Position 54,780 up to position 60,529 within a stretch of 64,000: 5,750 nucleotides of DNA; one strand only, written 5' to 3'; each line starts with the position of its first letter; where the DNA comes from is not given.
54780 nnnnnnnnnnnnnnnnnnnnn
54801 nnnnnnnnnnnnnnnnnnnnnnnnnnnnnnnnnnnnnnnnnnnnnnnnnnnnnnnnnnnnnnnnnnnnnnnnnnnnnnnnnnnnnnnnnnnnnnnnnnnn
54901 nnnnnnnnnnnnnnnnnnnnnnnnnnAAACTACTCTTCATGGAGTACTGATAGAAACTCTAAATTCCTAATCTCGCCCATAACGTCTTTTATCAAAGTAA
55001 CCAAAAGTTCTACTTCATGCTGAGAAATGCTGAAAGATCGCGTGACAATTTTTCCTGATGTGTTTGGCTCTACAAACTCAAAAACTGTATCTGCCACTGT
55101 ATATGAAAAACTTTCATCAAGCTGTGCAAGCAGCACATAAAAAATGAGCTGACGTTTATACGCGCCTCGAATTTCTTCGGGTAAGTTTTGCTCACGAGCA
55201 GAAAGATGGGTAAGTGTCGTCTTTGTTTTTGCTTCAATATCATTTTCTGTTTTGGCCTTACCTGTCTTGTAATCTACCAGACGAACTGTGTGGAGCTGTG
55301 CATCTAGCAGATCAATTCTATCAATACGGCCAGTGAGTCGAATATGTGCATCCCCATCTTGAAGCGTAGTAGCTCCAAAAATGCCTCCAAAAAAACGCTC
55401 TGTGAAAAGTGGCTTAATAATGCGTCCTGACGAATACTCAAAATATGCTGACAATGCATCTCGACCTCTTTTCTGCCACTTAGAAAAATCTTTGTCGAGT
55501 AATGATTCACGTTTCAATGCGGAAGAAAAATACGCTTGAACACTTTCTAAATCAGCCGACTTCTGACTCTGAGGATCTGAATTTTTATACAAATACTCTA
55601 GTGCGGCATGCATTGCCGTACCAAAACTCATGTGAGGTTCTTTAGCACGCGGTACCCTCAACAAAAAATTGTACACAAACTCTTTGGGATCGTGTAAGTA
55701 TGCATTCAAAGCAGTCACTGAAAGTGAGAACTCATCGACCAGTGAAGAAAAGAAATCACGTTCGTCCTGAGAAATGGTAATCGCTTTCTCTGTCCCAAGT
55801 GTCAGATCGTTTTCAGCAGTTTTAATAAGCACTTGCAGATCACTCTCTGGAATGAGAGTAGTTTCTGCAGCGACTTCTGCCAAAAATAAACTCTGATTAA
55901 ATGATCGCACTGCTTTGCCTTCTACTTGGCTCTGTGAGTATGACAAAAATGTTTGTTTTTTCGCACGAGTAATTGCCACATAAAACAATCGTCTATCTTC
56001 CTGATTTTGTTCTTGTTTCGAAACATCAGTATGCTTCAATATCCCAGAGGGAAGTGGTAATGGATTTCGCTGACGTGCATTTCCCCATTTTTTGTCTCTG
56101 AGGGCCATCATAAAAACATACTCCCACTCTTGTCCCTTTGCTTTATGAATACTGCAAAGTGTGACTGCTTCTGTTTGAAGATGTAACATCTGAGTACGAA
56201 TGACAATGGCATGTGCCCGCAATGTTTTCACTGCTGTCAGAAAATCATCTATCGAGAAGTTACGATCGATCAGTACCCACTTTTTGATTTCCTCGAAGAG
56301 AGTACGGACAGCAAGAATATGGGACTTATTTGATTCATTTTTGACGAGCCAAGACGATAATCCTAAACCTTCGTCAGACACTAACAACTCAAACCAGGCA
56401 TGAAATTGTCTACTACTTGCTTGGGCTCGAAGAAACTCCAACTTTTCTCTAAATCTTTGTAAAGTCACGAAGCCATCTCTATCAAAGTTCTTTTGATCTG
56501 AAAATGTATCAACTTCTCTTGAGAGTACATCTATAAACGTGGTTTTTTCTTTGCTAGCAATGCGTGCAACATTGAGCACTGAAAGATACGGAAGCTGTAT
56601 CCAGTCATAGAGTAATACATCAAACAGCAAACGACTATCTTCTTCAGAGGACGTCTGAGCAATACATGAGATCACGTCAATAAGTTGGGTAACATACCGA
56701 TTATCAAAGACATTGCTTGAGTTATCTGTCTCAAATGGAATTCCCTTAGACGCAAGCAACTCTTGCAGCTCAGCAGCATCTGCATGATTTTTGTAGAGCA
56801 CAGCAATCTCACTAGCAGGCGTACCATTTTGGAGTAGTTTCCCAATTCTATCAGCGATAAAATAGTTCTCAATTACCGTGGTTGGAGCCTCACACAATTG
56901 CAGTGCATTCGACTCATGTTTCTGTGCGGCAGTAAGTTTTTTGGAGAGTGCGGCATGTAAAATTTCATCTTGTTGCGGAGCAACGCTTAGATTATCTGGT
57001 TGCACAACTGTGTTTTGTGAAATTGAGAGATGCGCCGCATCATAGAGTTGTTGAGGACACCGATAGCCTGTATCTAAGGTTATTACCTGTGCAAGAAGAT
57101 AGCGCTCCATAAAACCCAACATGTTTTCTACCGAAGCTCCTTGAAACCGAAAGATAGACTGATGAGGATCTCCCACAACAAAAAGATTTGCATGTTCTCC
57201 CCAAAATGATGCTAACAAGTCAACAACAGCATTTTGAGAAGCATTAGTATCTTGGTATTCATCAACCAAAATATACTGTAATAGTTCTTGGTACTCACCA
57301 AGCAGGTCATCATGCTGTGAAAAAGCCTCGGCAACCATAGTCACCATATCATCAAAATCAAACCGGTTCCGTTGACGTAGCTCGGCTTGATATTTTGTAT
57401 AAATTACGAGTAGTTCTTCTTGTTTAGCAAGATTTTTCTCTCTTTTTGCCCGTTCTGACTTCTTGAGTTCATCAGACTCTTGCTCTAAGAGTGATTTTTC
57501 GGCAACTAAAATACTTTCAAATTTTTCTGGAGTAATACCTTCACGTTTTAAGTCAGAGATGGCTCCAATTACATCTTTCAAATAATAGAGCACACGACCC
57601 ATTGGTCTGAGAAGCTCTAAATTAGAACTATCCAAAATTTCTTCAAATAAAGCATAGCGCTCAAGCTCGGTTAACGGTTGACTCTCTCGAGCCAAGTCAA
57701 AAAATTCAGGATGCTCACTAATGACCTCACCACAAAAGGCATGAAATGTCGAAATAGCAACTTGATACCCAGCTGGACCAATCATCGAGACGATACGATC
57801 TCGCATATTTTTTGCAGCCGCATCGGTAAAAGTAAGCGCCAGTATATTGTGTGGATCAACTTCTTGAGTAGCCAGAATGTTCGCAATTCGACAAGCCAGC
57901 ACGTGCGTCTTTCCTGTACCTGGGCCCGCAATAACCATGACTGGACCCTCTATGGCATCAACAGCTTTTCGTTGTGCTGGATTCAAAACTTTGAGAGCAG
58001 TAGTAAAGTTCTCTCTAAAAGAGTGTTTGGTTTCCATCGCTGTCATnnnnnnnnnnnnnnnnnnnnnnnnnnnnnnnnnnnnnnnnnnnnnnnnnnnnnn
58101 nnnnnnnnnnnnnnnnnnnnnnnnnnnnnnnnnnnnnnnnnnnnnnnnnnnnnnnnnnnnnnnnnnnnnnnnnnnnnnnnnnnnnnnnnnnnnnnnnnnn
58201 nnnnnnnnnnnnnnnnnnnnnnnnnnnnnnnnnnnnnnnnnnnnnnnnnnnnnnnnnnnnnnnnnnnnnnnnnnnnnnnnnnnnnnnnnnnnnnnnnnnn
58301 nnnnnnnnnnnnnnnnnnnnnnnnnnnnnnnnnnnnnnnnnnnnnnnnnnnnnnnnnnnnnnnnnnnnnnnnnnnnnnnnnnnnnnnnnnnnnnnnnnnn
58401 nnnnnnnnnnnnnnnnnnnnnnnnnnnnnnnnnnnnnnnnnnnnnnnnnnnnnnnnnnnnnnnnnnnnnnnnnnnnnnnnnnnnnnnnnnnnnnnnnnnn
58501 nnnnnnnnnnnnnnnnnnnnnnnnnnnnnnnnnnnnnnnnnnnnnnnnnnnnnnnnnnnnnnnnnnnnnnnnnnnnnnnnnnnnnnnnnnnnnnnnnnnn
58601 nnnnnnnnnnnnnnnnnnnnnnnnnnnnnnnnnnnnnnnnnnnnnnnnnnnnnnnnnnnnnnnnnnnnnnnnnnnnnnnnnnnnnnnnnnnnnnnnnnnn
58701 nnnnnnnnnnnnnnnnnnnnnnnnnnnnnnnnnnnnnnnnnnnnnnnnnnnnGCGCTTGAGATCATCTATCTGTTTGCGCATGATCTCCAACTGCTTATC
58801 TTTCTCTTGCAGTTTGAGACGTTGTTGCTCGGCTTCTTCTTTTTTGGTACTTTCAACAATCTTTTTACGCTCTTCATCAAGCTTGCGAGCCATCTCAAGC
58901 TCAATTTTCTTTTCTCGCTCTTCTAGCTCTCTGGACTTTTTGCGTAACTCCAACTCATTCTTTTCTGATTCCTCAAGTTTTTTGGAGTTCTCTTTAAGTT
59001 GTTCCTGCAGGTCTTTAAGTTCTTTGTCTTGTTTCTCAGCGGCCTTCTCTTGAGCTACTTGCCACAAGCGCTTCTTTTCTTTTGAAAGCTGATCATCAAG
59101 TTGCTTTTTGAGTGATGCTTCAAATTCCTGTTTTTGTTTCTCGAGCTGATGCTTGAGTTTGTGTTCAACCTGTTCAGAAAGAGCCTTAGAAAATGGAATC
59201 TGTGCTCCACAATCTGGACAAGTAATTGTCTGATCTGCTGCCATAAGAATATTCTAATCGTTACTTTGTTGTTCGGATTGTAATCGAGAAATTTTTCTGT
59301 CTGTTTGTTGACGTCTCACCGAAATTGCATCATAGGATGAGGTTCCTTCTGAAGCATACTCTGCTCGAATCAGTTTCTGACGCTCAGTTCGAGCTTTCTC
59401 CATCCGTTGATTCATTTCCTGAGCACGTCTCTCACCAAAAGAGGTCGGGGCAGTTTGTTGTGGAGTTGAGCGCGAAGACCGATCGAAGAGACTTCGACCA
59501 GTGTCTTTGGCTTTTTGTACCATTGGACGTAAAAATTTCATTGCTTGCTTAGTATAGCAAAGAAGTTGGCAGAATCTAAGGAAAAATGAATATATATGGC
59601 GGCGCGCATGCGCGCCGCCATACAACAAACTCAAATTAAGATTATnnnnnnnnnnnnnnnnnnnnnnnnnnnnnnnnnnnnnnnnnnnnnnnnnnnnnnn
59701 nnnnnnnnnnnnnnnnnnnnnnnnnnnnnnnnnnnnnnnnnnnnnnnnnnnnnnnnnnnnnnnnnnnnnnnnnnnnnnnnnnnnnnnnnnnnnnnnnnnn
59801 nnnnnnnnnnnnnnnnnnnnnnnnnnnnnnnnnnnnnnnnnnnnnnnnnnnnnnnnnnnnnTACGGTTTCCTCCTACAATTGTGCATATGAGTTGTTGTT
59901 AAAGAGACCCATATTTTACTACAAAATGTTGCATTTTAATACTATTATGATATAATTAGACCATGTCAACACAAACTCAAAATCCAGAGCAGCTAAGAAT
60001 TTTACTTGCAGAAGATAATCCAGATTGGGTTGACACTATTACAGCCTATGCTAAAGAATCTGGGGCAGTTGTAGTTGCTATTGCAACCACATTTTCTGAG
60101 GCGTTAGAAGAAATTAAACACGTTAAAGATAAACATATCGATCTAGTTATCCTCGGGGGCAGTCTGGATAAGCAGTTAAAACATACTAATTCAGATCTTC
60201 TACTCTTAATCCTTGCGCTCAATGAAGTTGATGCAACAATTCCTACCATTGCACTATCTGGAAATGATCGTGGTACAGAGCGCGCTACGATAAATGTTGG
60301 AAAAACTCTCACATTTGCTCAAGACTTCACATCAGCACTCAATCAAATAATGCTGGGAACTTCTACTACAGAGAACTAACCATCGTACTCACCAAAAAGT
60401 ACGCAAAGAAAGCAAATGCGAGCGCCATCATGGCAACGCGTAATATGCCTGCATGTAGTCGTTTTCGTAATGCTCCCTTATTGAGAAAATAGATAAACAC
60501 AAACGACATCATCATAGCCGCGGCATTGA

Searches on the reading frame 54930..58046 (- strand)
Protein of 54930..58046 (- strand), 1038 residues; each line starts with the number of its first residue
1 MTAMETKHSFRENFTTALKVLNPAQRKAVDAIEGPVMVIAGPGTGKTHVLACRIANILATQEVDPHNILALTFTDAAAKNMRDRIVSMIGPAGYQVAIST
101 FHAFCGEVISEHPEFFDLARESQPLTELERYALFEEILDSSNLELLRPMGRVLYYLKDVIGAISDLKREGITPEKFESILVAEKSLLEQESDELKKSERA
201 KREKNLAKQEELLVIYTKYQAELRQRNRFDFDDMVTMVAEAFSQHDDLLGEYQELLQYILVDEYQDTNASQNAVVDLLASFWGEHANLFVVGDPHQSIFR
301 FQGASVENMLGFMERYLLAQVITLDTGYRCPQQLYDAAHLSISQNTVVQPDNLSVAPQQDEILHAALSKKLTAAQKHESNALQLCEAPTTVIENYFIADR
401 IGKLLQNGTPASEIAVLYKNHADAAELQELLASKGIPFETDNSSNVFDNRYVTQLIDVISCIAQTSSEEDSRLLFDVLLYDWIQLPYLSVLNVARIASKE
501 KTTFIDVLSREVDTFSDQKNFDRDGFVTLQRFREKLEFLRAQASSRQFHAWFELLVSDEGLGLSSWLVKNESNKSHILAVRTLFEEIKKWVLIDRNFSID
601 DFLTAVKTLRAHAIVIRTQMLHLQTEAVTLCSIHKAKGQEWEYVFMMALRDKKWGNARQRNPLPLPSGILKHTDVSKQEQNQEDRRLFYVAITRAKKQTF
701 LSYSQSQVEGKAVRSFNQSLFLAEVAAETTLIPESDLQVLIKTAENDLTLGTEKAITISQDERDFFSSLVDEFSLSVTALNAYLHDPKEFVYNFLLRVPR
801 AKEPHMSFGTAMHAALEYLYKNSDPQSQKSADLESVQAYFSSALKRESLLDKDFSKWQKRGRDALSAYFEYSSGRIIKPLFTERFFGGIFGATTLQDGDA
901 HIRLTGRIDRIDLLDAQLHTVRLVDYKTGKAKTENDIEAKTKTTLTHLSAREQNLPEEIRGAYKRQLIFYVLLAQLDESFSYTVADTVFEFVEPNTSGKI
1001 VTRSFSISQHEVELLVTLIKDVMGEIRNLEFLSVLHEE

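Call 11: search_protein_families(library=pfam, proteins=[window:54930-58046:-], max_evalue=0.001)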
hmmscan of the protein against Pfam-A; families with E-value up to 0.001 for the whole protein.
window:54930-58046:- (1038 aa): 9 families
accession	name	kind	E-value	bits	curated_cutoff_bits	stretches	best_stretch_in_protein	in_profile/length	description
PF00580.27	UvrD-helicase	-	8.4e-68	229.4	23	1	21-315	1-269/271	UvrD/REP helicase N-terminal domain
PF13361.12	UvrD_C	-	2.9e-32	112.9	25.6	1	322-705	1-349/350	UvrD-like helicase C-terminal domain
PF12705.13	PDDEXK_1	-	6.4e-23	82.4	22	1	774-1030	1-228/247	PD-(D/E)XK nuclease superfamily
PF13245.12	AAA_19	-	2.4e-20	73.5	25.1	1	25-301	1-133/134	AAA domain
PF13538.12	UvrD_C_2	-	1.3e-10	41.4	27.4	1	676-701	26-51/52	UvrD-like helicase C-terminal domain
PF13604.12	AAA_30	-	1.4e-06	28.6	27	0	21-84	2-65/191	AAA domain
PF13086.12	AAA_11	-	6.1e-06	26.6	27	1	22-235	3-190/257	AAA domain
PF13087.12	AAA_12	-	7.4e-05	22.8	27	0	616-700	125-189/195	AAA domain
PF01443.25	Viral_helicase1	-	0.00077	19.8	21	0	679-698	204-223/228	Viral superfamily 1 RNA helicase core domain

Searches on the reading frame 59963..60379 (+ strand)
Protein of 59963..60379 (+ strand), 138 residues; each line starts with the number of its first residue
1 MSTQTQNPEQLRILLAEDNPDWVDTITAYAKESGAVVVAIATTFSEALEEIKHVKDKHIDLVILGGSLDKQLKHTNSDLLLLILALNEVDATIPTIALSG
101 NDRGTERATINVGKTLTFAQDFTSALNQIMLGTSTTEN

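Call 12: search_protein_families(library=pfam, proteins=[window:59963-60379:+], max_evalue=0.001)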
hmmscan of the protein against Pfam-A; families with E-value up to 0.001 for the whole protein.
window:59963-60379:+ (138 aa): 1 family
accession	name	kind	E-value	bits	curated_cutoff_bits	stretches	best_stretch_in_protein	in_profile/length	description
PF00072.30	Response_reg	-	0.00013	22.6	30.2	1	13-103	1-81/111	Response regulator receiver domain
